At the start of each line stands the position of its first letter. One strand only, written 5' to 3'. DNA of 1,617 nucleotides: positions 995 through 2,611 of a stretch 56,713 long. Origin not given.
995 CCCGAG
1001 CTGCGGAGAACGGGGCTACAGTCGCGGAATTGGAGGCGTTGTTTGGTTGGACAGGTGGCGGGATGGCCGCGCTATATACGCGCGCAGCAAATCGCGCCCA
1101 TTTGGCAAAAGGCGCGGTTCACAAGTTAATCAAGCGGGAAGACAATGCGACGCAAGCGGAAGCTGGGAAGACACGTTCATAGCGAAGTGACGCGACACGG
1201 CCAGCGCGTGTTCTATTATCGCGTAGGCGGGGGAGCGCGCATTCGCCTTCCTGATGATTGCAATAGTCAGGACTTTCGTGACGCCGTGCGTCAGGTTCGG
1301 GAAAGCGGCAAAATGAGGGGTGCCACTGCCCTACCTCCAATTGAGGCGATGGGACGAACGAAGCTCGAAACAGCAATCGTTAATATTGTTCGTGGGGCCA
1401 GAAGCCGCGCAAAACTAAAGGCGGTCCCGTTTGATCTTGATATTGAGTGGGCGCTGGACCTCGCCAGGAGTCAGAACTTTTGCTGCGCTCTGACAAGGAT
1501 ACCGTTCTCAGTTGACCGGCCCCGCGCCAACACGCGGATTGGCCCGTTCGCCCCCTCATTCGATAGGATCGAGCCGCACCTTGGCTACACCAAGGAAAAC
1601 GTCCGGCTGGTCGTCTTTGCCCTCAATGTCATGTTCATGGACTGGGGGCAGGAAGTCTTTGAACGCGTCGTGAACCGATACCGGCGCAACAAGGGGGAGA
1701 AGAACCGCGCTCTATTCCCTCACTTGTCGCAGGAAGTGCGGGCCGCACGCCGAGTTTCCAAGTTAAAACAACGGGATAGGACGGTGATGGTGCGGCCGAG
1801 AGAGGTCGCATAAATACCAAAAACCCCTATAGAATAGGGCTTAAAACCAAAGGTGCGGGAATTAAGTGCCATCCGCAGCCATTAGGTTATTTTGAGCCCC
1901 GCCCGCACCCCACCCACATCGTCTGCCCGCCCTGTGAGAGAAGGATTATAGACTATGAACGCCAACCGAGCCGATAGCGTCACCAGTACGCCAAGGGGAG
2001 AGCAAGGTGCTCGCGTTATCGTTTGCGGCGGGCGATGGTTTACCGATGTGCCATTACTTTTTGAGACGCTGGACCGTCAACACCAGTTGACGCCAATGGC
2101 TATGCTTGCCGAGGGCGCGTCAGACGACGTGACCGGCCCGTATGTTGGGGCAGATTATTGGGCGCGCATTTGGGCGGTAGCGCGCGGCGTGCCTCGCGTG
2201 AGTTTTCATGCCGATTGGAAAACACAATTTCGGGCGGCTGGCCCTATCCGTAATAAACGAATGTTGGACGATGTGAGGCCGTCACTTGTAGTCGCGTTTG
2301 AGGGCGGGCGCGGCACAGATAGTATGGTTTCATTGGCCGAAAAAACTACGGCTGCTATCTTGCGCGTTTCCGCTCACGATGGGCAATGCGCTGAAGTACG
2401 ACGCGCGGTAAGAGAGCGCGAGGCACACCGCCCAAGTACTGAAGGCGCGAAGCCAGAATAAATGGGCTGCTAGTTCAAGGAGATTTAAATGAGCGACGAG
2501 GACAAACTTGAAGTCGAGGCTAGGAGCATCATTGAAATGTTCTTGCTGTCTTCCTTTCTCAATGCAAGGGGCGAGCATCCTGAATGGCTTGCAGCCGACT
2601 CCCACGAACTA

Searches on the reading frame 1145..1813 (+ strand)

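Call 94: search_protein_families(library=phrogs, proteins=[window:1145-1813:+], max_evalue=0.001)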
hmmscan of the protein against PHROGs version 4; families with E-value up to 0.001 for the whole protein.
window:1145-1813:+ (222 aa): 3 families
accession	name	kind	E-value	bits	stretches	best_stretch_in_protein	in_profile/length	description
phrog_3322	-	DNA, RNA and nucleotide metabolism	3.7e-23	83.2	1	79-187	53-156/162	endonuclease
phrog_1035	-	DNA, RNA and nucleotide metabolism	1.2e-06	29.6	1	78-163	127-209/271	endonuclease VII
phrog_3118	-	DNA, RNA and nucleotide metabolism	1.5e-06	28.9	1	87-161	23-93/287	HNH endonuclease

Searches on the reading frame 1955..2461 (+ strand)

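Call 94: search_protein_families(library=phrogs, proteins=[window:1955-2461:+], max_evalue=0.001)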
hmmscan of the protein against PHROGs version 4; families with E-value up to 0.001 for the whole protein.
window:1955-2461:+ (168 aa): 1 family
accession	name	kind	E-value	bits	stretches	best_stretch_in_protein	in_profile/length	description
phrog_289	-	other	6.5e-18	65.9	1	16-152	20-152/500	GTP-binding domain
